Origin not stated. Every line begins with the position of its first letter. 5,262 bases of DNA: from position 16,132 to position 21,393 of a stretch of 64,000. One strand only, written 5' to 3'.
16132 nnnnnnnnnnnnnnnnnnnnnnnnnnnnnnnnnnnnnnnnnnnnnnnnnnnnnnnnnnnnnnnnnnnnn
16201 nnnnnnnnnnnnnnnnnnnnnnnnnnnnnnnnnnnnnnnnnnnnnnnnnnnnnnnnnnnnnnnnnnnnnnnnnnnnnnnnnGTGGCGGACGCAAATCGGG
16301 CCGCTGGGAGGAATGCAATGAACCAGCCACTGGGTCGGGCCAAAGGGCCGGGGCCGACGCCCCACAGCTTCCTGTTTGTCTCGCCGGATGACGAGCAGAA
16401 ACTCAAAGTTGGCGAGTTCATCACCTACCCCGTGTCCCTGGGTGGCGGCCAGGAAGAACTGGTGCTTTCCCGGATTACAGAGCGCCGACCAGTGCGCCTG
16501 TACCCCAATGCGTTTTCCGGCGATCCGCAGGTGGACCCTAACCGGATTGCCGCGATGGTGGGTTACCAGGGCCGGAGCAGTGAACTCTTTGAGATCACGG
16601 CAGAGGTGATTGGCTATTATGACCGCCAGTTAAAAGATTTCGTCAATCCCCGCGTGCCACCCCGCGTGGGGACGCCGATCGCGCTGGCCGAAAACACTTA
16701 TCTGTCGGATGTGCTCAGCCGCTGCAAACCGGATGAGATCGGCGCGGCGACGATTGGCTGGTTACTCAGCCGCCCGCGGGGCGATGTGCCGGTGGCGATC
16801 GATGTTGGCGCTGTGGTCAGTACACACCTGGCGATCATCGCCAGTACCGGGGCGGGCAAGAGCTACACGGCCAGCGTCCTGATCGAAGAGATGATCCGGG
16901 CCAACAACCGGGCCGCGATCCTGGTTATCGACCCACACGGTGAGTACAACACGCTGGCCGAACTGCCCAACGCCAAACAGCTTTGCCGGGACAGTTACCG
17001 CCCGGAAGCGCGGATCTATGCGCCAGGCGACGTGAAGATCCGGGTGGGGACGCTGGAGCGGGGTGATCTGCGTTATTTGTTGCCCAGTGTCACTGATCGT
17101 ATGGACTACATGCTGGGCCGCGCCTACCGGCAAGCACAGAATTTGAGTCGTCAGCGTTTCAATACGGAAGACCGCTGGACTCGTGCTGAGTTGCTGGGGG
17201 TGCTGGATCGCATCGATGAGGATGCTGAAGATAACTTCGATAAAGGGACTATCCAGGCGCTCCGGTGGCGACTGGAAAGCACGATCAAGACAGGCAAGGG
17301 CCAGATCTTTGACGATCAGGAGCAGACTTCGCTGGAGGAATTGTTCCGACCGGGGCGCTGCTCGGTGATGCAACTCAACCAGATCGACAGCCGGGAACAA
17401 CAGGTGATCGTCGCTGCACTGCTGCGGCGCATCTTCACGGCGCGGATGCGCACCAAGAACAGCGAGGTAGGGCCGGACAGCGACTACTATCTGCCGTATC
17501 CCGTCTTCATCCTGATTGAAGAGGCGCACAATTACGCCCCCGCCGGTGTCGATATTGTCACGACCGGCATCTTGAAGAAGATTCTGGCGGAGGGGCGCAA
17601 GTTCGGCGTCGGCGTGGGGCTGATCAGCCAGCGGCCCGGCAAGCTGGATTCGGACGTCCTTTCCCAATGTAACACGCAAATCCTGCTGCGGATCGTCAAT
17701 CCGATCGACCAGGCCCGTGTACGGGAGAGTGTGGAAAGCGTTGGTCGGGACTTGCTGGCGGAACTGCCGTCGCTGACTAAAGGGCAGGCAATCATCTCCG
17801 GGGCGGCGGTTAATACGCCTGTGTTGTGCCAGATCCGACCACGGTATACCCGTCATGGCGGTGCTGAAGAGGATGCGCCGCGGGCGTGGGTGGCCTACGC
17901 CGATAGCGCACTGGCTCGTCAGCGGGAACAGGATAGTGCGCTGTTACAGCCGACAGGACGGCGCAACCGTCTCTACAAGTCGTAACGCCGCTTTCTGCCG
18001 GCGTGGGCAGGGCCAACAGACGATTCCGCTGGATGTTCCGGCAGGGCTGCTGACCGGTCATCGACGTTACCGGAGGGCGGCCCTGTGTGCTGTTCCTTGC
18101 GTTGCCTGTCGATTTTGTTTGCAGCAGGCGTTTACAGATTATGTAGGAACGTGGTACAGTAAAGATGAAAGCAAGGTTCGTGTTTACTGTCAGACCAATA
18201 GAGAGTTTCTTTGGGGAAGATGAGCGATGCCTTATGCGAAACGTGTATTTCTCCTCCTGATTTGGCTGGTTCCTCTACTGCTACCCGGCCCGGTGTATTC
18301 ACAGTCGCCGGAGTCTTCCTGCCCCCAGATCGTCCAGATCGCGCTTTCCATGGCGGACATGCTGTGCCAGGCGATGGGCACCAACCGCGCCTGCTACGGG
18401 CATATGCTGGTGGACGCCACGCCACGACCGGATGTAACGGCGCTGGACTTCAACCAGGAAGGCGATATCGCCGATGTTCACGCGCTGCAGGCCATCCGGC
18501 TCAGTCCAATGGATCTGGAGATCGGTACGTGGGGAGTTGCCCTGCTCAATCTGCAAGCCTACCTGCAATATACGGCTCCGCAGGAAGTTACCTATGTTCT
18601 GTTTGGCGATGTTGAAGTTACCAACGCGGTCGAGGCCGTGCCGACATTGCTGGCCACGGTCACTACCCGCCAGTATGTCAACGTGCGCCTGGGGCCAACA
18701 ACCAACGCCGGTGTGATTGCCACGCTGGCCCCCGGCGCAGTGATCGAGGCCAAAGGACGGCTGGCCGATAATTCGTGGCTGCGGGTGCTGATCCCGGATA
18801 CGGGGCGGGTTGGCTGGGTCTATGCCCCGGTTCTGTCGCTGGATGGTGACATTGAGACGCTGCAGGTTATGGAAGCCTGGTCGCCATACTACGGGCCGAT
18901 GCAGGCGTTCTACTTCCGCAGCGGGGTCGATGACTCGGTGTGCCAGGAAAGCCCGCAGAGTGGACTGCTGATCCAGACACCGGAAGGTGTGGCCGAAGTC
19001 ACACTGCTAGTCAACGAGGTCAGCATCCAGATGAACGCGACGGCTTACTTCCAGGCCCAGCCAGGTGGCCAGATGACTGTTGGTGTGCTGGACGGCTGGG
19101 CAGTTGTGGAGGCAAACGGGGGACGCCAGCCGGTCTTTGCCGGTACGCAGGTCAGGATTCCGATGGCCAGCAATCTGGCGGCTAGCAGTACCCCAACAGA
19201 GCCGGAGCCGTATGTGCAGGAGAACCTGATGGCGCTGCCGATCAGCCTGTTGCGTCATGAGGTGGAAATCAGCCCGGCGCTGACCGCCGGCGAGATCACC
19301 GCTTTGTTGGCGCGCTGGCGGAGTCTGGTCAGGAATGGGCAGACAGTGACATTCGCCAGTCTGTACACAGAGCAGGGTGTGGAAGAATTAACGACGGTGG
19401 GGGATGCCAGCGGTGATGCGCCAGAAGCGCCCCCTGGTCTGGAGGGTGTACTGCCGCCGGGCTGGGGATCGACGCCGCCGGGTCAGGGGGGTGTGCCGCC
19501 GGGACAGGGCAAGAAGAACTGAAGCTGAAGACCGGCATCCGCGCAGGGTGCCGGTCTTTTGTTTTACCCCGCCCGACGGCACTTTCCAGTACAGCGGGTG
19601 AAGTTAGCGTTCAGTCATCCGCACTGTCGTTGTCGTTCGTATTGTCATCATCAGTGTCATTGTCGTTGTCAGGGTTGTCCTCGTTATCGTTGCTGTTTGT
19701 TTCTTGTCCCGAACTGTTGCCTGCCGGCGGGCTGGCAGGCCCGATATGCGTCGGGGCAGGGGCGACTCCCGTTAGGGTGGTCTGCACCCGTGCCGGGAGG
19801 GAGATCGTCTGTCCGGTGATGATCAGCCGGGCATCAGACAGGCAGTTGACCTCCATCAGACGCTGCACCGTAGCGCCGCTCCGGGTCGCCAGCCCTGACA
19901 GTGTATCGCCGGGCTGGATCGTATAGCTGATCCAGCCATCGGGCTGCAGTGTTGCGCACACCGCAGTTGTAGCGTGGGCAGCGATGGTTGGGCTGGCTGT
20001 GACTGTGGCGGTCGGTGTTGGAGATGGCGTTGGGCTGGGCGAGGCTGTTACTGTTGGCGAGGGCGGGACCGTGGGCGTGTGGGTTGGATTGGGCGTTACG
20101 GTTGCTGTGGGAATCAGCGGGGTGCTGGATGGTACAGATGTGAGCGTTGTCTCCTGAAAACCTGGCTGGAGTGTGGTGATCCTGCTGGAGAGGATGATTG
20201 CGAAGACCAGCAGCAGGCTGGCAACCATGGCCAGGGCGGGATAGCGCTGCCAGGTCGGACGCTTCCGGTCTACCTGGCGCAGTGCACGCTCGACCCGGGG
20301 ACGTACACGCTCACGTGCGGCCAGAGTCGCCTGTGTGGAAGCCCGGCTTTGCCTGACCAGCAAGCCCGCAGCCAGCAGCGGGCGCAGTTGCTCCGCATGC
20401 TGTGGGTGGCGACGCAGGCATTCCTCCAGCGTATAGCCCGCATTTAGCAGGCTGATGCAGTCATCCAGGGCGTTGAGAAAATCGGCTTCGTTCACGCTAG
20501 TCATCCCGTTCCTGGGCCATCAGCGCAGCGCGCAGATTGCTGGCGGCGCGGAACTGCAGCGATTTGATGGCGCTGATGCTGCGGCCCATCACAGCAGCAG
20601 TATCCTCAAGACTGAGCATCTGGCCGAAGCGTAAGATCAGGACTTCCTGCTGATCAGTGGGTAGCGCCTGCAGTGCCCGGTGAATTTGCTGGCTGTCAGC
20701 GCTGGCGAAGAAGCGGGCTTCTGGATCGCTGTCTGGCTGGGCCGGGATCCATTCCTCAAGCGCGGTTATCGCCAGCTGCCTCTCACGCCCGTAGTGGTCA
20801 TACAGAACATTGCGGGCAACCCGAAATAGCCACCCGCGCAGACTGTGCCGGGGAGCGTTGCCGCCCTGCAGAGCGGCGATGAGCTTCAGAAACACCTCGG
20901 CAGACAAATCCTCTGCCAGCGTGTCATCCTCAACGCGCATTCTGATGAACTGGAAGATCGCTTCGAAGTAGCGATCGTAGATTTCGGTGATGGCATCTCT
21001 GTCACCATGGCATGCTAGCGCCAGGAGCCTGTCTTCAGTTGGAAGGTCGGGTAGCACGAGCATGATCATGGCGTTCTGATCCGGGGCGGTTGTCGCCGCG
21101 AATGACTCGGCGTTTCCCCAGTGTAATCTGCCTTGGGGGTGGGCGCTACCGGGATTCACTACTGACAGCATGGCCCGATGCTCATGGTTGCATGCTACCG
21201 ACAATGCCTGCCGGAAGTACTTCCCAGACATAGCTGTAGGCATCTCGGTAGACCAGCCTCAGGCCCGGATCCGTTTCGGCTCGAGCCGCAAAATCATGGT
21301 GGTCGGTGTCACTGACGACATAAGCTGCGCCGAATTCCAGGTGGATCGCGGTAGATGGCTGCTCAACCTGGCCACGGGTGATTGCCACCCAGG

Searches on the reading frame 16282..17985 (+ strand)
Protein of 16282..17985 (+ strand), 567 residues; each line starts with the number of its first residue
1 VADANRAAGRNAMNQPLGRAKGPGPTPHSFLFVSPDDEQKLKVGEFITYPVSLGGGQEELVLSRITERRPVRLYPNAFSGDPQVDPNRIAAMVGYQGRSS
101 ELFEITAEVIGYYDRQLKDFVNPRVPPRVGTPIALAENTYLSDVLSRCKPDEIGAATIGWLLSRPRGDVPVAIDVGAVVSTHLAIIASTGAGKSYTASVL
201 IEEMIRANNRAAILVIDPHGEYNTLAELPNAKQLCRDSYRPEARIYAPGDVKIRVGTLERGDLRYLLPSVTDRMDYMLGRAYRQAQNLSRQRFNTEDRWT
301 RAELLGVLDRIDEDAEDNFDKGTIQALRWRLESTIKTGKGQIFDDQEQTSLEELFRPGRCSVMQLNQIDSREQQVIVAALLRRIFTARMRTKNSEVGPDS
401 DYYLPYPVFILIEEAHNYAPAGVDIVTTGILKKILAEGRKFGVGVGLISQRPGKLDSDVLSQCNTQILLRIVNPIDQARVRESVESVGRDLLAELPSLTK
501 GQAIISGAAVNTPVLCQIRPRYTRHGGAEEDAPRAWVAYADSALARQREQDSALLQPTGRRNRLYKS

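Call 22: search_protein_families(library=pfam, proteins=[window:16282-17985:+], max_evalue=0.0001)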
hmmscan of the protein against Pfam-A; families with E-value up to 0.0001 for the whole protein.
window:16282-17985:+ (567 aa): 1 family
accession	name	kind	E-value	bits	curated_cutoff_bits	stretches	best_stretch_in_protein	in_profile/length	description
PF01935.23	DUF87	-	1.5e-39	136.8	23.2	1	158-384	3-220/220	Helicase HerA, central domain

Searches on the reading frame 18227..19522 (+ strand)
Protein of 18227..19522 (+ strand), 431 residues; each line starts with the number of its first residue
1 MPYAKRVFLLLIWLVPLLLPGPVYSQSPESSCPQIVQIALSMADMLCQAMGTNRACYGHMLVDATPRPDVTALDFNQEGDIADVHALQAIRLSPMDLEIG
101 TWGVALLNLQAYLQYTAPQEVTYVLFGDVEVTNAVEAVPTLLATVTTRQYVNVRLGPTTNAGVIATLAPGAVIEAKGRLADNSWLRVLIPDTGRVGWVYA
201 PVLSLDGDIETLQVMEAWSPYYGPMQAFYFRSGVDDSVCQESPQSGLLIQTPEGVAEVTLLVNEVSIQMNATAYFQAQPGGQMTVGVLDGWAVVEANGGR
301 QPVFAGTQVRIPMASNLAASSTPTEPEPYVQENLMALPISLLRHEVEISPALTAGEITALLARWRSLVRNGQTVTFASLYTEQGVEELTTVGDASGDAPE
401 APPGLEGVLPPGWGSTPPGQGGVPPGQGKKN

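Call 22: search_protein_families(library=pfam, proteins=[window:18227-19522:+], max_evalue=0.0001)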
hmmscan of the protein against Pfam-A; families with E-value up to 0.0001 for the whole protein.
window:18227-19522:+ (431 aa): 2 families
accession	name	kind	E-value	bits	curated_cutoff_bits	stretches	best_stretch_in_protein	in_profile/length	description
PF08239.17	SH3_3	-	2.3e-08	34.5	27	1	151-201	3-51/54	Bacterial SH3 domain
PF06347.19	SH3_4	-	8.4e-05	22.7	24.1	0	149-204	3-55/56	Bacterial SH3 domain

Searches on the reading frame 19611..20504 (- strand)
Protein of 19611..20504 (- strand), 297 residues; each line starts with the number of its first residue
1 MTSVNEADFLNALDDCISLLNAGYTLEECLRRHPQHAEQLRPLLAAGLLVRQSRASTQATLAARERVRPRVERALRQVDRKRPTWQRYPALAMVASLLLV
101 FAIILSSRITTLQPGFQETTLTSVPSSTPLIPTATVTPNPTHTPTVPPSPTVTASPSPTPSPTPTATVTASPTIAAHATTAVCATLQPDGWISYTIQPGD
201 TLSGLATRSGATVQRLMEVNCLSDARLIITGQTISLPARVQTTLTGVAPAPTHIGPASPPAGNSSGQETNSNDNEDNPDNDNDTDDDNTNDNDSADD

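Call 22: search_protein_families(library=pfam, proteins=[window:19611-20504:-], max_evalue=0.0001)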
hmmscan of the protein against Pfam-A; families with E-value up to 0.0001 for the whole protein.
window:19611-20504:- (297 aa): 1 family
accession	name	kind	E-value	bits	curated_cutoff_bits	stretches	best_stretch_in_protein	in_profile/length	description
PF01476.26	LysM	-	6e-11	42.5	20.9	1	194-237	1-43/43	LysM domain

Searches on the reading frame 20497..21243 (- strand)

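Call 22: search_protein_families(library=pfam, proteins=[window:20497-21243:-], max_evalue=0.0001)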
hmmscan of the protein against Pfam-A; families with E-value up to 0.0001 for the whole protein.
window:20497-21243:- (248 aa): 3 families
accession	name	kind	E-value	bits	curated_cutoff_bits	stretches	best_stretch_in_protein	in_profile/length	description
PF04545.22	Sigma70_r4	-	8.2e-13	48.1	24.1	1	190-238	1-49/50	Sigma-70, region 4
PF08281.18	Sigma70_r4_2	-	9.1e-11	41.7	25.7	1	185-233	2-50/54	Sigma-70, region 4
PF04542.20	Sigma70_r2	-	5.9e-10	39.2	24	1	89-155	2-69/71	Sigma-70 region 2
